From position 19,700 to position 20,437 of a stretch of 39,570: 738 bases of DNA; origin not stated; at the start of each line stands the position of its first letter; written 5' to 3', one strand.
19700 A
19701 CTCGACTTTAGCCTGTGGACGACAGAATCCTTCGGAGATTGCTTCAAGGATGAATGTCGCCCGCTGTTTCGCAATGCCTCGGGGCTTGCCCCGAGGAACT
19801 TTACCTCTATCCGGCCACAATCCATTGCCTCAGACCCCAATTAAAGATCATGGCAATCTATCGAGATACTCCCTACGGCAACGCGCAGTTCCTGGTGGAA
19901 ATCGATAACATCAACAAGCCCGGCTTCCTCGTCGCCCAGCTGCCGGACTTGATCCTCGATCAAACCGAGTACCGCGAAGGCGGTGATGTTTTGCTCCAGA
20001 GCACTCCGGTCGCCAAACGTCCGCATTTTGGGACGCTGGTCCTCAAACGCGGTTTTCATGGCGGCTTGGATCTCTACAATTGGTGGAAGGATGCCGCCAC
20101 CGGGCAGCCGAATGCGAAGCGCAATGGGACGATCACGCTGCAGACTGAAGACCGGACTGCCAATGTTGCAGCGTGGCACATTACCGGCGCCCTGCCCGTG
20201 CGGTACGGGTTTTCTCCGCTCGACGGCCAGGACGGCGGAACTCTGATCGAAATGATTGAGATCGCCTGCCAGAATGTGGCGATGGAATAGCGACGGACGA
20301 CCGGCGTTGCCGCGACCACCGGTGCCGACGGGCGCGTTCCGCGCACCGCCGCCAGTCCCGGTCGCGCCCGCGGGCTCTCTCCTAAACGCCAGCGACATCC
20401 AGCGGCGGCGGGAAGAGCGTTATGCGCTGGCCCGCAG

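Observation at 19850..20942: Orphan contractile-tail tube gene paired with a small multi-TM protein, inserted between mgtC-like and lysS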

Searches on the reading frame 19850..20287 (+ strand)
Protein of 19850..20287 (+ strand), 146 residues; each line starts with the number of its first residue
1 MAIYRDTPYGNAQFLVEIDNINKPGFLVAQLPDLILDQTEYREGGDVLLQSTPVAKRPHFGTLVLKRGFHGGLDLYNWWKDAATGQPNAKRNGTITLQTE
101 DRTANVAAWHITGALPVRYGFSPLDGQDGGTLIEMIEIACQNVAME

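Call 3: search_protein_families(library=pfam, proteins=[window:19850-20287:+], max_evalue=1)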
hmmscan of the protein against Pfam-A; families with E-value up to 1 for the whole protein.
window:19850-20287:+ (146 aa): 2 families
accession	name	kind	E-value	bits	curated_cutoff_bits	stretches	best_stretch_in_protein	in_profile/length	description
PF06841.18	Phage_T4_gp19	-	2.4e-20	73.2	28.2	1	12-143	3-133/134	T4-like virus tail tube protein gp19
PF15656.11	Tox-HDC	-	0.25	12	21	1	53-99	24-62/130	Toxin with a H, D/N and C signature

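Call 4: search_protein_families(library=padloc, proteins=[window:19850-20287:+], max_evalue=1)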
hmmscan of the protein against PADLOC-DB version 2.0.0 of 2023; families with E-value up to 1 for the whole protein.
window:19850-20287:+ (146 aa): 0 families

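Call 5: search_protein_families(library=ncbifam, proteins=[window:19850-20287:+], max_evalue=1)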
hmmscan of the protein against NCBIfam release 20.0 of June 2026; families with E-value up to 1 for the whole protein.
window:19850-20287:+ (146 aa): 3 families
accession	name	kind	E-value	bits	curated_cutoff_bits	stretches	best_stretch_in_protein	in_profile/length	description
TIGR02241.1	TIGR02241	subfamily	4.3e-20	71.9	62.4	1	8-143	3-138/141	conserved hypothetical phage tail region protein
NF053770.1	CIS5_fam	equivalog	1.4e-12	47.5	260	1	5-142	4-139/148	CIS5 family contractile injection system inner tube adaptor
NF053769.1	CIS1_fam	equivalog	2.3e-12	47.3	220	1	7-131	5-129/150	CIS1 family contractile injection system inner tube protein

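Call 6: search_protein_families(library=phrogs, proteins=[window:19850-20287:+], max_evalue=1)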
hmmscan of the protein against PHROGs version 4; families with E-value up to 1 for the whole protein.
window:19850-20287:+ (146 aa): 1 family
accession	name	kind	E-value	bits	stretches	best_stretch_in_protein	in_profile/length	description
phrog_4542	-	tail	5.1e-08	33.6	1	6-144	23-179/214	tail tube protein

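Call 15: find_homologous_proteins(query=window:19850-20287:+, max_evalue=0.001)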
Query window:19850-20287:+ (146 aa): 14 proteins with E <= 0.001 among 55 candidates.
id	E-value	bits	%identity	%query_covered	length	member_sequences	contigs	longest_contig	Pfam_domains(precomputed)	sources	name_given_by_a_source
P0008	5.0e-94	330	99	100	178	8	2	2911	PF06841.19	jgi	jgi:phage tail-like protein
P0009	1.3e-74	267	80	99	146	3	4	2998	PF06841.19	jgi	jgi:phage tail-like protein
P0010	7.8e-73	261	77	100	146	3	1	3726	PF06841.19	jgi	jgi:phage tail-like protein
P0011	1.2e-65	238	71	100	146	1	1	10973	PF06841.19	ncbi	-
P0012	6.1e-65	236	71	100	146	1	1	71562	PF06841.19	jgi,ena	-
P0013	2.9e-60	220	68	100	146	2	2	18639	PF06841.19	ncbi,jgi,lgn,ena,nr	ncbi:MAG TPA: phage tail protein [Opitutaceae bacterium]|nr:phage tail protein [Opitutaceae bacteriu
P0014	3.3e-58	214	65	99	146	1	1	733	PF06841.19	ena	-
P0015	1.2e-52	196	60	100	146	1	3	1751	PF06841.19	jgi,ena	-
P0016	1.7e-48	182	99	56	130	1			PF06841.19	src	-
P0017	8.2e-47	177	80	68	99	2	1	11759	PF06841.19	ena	-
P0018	5.7e-42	161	52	99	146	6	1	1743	PF06841.19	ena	-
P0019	5.2e-13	67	32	95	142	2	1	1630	PF06841.19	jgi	jgi:phage tail-like protein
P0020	1.0e-7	50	31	96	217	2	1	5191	PF06841.19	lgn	-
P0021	7.4e-7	47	31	93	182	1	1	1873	PF06841.19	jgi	jgi:phage tail-like protein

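Call 16: find_encoding_contigs(protein=P0012, flank=10000, max_places=3)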
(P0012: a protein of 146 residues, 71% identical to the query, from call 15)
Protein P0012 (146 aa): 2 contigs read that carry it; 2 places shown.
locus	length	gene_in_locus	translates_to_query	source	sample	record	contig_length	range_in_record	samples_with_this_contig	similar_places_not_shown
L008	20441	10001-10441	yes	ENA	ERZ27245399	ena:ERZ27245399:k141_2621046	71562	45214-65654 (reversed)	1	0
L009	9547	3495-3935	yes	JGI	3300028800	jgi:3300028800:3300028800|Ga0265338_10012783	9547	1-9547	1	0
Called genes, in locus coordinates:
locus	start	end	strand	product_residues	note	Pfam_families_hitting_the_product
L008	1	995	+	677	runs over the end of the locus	PF00122:E1-E2_ATPase, PF00702:Hydrolase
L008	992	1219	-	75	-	-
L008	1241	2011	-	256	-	PF01048:PNP_UDP_1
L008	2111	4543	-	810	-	PF01731:Arylesterase (faint), PF25021:TEN_NHL (weak), PF01436:NHL (weak), PF24684:Vgb_lyase (weak), PF01436:NHL (weak), PF07679:I-set, PF13895:Ig_2 (weak), PF13927:Ig_3, +7 more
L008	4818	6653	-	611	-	PF28584:GH_cat, PF27250:SSO3021_2nd, PF28585:GH_C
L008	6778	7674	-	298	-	PF04055:Radical_SAM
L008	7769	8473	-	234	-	PF21948:LplA-B_cat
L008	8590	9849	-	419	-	PF02308:MgtC, PF13194:DUF4010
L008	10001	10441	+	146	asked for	PF06841:Phage_T4_gp19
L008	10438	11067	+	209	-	PF18967:PycTM (weak)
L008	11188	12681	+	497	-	PF01336:tRNA_anti-codon, PF00152:tRNA-synt_2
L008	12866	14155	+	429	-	PF20245:DUF6600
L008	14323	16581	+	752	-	PF16586:DUF5060, PF00150:Cellulase (weak)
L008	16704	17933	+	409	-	PF12704:MacB_PCD, PF02687:FtsX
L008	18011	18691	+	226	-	PF00005:ABC_tran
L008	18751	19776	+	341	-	PF01408:GFO_IDH_MocA, PF22725:GFO_IDH_MocA_C3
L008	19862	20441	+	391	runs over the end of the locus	PF02684:LpxB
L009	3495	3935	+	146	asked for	PF06841:Phage_T4_gp19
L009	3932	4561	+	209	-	PF18967:PycTM (weak)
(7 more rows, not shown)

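Call 17: find_encoding_contigs(protein=P0013, flank=10000, max_places=3)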
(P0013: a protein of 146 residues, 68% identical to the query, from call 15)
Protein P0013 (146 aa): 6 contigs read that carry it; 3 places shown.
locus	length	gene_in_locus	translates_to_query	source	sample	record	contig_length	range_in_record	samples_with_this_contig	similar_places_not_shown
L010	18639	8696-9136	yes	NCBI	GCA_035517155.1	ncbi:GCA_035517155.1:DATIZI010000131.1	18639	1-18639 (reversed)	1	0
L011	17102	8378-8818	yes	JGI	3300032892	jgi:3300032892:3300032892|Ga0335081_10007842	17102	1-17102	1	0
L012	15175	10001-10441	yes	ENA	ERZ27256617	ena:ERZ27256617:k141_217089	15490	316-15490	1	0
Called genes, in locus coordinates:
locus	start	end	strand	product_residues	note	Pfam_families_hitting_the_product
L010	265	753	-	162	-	PF07679:I-set, PF13895:Ig_2 (weak), PF13927:Ig_3, PF00047:ig (weak)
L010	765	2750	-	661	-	PF05787:PhoX (faint), PF13449:Phytase-like (faint), PF08450:SGL (faint), PF22807:TrAA12 (faint), PF25021:TEN_NHL (weak), PF01436:NHL (weak), PF24684:Vgb_lyase (weak), PF01436:NHL, +1 more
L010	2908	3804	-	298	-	PF04055:Radical_SAM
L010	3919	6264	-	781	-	PF13432:TPR_16, PF00515:TPR_1, PF13414:TPR_11, PF14559:TPR_19, PF13424:TPR_12, PF13432:TPR_16, PF14559:TPR_19, PF13414:TPR_11, +46 more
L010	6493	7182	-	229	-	PF21948:LplA-B_cat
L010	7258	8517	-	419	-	PF02308:MgtC, PF13194:DUF4010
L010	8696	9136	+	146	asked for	PF06841:Phage_T4_gp19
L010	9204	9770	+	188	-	PF18967:PycTM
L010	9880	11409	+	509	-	PF01336:tRNA_anti-codon, PF00152:tRNA-synt_2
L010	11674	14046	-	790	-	PF06841:Phage_T4_gp19 (weak)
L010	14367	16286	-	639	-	-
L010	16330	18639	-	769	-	?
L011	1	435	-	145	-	?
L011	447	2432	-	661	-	PF05787:PhoX (faint), PF13449:Phytase-like (faint), PF08450:SGL (faint), PF22807:TrAA12 (faint), PF25021:TEN_NHL (weak), PF01436:NHL (weak), PF24684:Vgb_lyase (weak), PF01436:NHL, +1 more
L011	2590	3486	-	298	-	PF04055:Radical_SAM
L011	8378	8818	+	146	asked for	PF06841:Phage_T4_gp19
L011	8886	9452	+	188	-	PF18967:PycTM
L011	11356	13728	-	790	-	PF06841:Phage_T4_gp19 (weak)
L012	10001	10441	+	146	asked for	PF06841:Phage_T4_gp19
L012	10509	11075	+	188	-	PF18967:PycTM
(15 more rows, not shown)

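Call 22: find_related_loci(query=A3, collection=genome_contigs, flank=10000)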
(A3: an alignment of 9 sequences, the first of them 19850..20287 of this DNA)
Query A3 (146 aa) in genome_contigs; peptide patterns used: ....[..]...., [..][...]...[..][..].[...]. (x = any residue, [..] = any of these).
23 stretches matched a pattern; 4 encode a relative of the query (tblastn E <= 1e-3); 4 distinct loci.
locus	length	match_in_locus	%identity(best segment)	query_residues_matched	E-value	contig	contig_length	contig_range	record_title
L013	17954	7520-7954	52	1-145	3e-50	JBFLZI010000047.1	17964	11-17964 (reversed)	MAG: Thermodesulfobacteriota bacterium isolate MAG107 MAG107_47, whole genome shotgun sequence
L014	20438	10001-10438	51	1-146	1e-49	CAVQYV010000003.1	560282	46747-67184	MAG: uncultured candidate division NC10 bacterium isolate MFD00032.bin.1.264 genome assembly, contig: contig_24029, whol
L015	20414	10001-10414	50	1-139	1e-40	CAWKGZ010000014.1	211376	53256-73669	MAG: uncultured Chloroflexia bacterium isolate MFD04716.bin.2.174 genome assembly, contig: contig_95461, whole genome sh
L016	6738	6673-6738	77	1-22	9e-8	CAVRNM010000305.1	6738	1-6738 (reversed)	MAG: uncultured Verrucomicrobiae bacterium isolate MFD01223.bin.2.31 genome assembly, contig: contig_9282, whole genome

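Call 28: find_related_loci(query=A3, collection=metagenome_contigs, flank=10000)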
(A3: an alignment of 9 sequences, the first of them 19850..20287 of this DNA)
Query A3 (146 aa) in metagenome_contigs; peptide patterns used: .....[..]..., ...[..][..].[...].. (x = any residue, [..] = any of these).
148 stretches matched a pattern; 86 encode a relative of the query (tblastn E <= 1e-3); the best 80 are kept; 80 distinct loci.
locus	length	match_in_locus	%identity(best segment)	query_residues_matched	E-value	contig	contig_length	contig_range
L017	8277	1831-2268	99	1-146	5e-98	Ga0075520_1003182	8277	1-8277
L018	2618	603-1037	81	1-145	9e-84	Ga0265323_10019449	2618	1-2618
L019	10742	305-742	81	1-146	8e-82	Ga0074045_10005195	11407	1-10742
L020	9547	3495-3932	71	1-146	4e-71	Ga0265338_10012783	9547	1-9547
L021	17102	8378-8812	68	1-145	2e-66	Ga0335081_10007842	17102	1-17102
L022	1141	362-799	60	1-146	5e-62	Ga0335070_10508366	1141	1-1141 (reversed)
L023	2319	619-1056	55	1-146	3e-52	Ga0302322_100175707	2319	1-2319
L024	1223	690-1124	54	1-145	7e-53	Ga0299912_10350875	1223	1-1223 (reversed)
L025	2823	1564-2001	51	1-146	6e-49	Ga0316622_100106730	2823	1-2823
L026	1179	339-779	50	1-146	1e-44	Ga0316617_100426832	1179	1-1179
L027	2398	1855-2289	48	1-146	1e-42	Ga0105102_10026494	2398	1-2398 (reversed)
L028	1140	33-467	49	1-146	4e-44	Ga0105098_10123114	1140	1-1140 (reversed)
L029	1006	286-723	45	1-146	3e-43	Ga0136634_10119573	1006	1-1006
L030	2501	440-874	48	1-146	2e-41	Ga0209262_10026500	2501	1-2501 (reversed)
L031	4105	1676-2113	47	1-146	9e-40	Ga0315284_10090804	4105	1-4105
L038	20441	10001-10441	44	1-146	3e-37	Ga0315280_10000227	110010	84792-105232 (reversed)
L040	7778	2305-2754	43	1-146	7e-36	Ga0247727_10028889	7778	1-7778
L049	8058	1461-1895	42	1-146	1e-34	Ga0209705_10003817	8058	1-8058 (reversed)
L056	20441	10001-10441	45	1-146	2e-32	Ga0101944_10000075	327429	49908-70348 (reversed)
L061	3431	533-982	41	1-146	1e-31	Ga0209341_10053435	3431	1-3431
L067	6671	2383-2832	39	1-146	3e-28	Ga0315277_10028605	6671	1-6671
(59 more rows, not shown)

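Call 29: find_related_loci(query=A3, collection=viral_contigs, flank=10000)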
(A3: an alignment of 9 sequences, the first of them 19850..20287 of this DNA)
Query A3 (146 aa) in viral_contigs; peptide patterns used: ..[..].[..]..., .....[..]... (x = any residue, [..] = any of these).
23 stretches matched a pattern, but none encodes a relative of the query by tblastn (E <= 1e-3).

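Call 55: search_protein_families(library=pfam, proteins=[L010:11677-14046:-, L010:14370-16286:-], max_evalue=0.001)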
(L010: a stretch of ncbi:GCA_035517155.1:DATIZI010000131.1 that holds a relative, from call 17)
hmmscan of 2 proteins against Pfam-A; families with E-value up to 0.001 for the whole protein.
L010:11677-14046:- (790 aa): 1 family
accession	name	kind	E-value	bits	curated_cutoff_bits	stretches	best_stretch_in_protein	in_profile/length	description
PF06841.18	Phage_T4_gp19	-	3.1e-14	53.4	28.2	2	191-321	4-133/134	T4-like virus tail tube protein gp19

L010:14370-16286:- (639 aa): 0 families

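Call 66: predict_structure(alignment_id=A2)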
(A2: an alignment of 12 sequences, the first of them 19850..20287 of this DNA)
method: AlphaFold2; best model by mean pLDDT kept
length: 146 residues; sequences in the alignment: 12
mean_pLDDT: 73.6   pTM: 0.65
mean pLDDT of the five models: 73.6, 73.0, 72.9, 68.9, 66.4
residues with pLDDT >= 90: 15; 70-90: 83; 50-70: 25; < 50: 23
segments of 3 or more residues with pLDDT < 50: 1-5, 35-45, 53-57
pLDDT, mean of each block of 10 residues (from residue 1): 45 85 87 55 49 51 85 86 79 87 84 89 60 85 82
secondary structure, 60 per line:
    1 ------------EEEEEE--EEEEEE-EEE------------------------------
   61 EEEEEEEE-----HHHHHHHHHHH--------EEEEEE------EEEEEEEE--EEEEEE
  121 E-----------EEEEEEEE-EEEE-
elements in order: E13-18 E21-26 E28-30 E61-68 H74-84 E93-98 E105-112 E115-121 E133-140 E142-145

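Call 68: search_solved_structures(query=A3, max_evalue=0.01, show_alignments=1)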
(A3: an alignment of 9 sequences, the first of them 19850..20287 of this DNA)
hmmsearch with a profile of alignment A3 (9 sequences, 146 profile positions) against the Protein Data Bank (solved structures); distinct sequences matched with E-value up to 0.01: 13.
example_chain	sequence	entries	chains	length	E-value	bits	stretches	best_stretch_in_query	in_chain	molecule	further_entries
7b5h_AN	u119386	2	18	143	3.8e-17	65.6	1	11-143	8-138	All3324 protein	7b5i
7adz_1a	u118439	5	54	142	1.8e-15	60.2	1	9-142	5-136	Phage tail protein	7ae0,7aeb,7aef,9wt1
7aeb_Y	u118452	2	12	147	7.5e-12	48.4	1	11-139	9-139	Phospholipid/glycerol acyltransferase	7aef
9r9h_B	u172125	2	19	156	5e-11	45.7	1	36-144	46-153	Phage tail protein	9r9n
6j0n_n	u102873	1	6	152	1.4e-09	41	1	36-143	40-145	Pvc5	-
6rao_F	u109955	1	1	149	2e-09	40.5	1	35-145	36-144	Afp5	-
9qgl_5A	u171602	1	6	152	6.5e-09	38.9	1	36-143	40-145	Phage tail protein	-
9rce_I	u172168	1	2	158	4.2e-08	36.2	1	13-141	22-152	Conserved hypothetical phage tail region protein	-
6rao_A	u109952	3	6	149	1.5e-07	34.4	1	12-145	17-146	Afp1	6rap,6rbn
6j0b_a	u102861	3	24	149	8.2e-07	32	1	25-145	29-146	Pvc1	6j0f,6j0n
9qgl_1A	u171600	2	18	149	1.5e-06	31.2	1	13-145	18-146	Phage tail protein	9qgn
7b5h_AM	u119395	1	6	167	3.1e-05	26.9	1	35-138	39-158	All3323 protein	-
8bl4_v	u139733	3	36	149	0.0015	21.4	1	14-143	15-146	Phage tail protein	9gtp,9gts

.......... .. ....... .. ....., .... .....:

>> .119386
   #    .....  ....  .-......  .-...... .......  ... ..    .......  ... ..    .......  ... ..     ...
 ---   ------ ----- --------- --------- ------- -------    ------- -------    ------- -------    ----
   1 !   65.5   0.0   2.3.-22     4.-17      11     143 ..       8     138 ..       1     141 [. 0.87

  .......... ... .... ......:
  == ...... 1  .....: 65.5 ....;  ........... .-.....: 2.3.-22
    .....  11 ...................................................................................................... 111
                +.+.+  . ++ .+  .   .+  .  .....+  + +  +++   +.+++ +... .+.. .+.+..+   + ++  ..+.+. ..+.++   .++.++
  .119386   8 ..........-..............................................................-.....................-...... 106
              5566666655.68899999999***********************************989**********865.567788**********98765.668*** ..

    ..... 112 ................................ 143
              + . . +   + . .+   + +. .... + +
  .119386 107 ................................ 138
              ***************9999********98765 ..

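Call 70: fold_search(model_id=the predicted structure, library=pdb)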
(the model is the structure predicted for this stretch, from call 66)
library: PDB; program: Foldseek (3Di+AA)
matches with E <= 10: 461; with E <= 0.001: 22
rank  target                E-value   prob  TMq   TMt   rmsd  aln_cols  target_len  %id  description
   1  6rao_F                5.1e-07  1.00  0.55  0.54   8.3       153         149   22  Cryo-EM structure of the anti-feeding prophage (AFP) baseplate, 6-fold symmetrised (released 2019-04-17)
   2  6j0b_a                1.0e-06  1.00  0.61  0.60   4.7       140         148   24  Cryo-EM Structure of an Extracellular Contractile Injection System, PVC sheath-tube complex in extended state (released 2019-04-10)
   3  7aeb_Y                1.7e-06  1.00  0.57  0.57   8.2       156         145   22  Cryo-EM structure of an extracellular contractile injection system in marine bacterium Algoriphagus machipongonensis,  (released 2022-02-16)
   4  6j0f_a                1.9e-06  1.00  0.61  0.63   8.3       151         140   22  Cryo-EM Structure of an Extracellular Contractile Injection System, PVC sheath/tube terminator in extended state (released 2019-04-10)
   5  9qgl_5A               2.0e-06  1.00  0.55  0.55   7.4       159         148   20  Cryo-EM structure of the PlPVC1 baseplate, 6-fold symmetrized (C6), in extended state (released 2025-10-29)
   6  7b5h_AN               2.9e-06  1.00  0.60  0.61   4.8       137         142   28  Cryo-EM structure of the contractile injection system base plate from Anabaena PCC7120 (released 2022-02-23)
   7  9qgl_1A               3.4e-06  1.00  0.60  0.59   4.8       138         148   21  Cryo-EM structure of the PlPVC1 baseplate, 6-fold symmetrized (C6), in extended state (released 2025-10-29)
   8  6rap_A                4.2e-06  1.00  0.62  0.61   8.8       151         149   21  Cryo-EM structure of the anti-feeding prophage cap (AFP tube terminating cap) (released 2019-04-17)
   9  7adz_1a               4.5e-06  1.00  0.57  0.59   8.4       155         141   22  Cryo-EM structure of an extracellular contractile injection system in marine bacterium Algoriphagus machipongonensis, (released 2022-02-16)
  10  9gts_1a               5.3e-06  1.00  0.58  0.58   5.4       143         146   21  Cryo-EM structure of a contractile injection system in Streptomyces coelicolor, the cap portion in extended state. (released 2025-06-18)
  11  6j0n_n                5.6e-06  1.00  0.54  0.53   7.6       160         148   21  Cryo-EM Structure of an Extracellular Contractile Injection System, baseplate in extended state, refined in C6 symmetr (released 2019-04-10)
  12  9qgn_1A               7.9e-06  1.00  0.53  0.53   9.7       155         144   19  Cryo-EM structure of the PlPVC1 cap, 6-fold symmetrized (C6), in extended state (released 2025-10-29)
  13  6rao_A                2.3e-05  1.00  0.61  0.61   4.6       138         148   22  Cryo-EM structure of the anti-feeding prophage (AFP) baseplate, 6-fold symmetrised (released 2019-04-17)
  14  6bdc                  2.5e-05  1.00  0.50  0.58   6.0       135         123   14  Structure of Hcp1 from Flavobacterium johnsoniae (released 2017-12-27)
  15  7b5h_AM               1.2e-04  1.00  0.56  0.53   8.6       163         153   15  Cryo-EM structure of the contractile injection system base plate from Anabaena PCC7120 (released 2022-02-23)
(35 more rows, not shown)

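Call 75: search_protein_families(library=pfam, proteins=[L040:1808-2296:+, L061:36-488:+, L067:1835-2269:+, L056:10386-10997:+, L013:5082-7226:-, L013:8347-8919:+, L014:10517-11089:+], max_evalue=0.01)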
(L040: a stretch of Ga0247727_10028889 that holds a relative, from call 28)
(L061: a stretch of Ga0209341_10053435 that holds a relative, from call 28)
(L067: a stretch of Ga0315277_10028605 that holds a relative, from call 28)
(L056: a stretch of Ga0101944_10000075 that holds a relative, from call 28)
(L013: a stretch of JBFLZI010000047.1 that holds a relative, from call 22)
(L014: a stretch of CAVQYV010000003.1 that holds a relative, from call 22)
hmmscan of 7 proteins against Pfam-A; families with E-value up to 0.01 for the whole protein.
L040:1808-2296:+ (163 aa): 0 families

L061:36-488:+ (151 aa): 0 families

L067:1835-2269:+ (145 aa): 0 families

L056:10386-10997:+ (204 aa): 0 families

L013:5082-7226:- (715 aa): 4 families
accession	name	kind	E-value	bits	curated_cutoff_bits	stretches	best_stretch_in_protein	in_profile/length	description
PF05226.16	CHASE2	-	5.1e-51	174.2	26.3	1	23-356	7-254/257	CHASE2 domain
PF00211.25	Guanylate_cyc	-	3.1e-24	86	21.9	1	456-632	7-177/183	Adenylate and Guanylate cyclase catalytic domain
PF13432.12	TPR_16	-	0.0018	19.1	32.7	1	655-684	1-30/65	Tetratricopeptide repeat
PF00515.34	TPR_1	-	0.0037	17.5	27.8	0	655-684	5-34/34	Tetratricopeptide repeat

L013:8347-8919:+ (191 aa): 0 families

L014:10517-11089:+ (191 aa): 1 family
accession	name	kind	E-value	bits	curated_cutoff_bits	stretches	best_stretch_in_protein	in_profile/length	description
PF18967.5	PycTM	-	4.5e-05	24.2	27.2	1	72-145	9-77/107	Pycsar effector protein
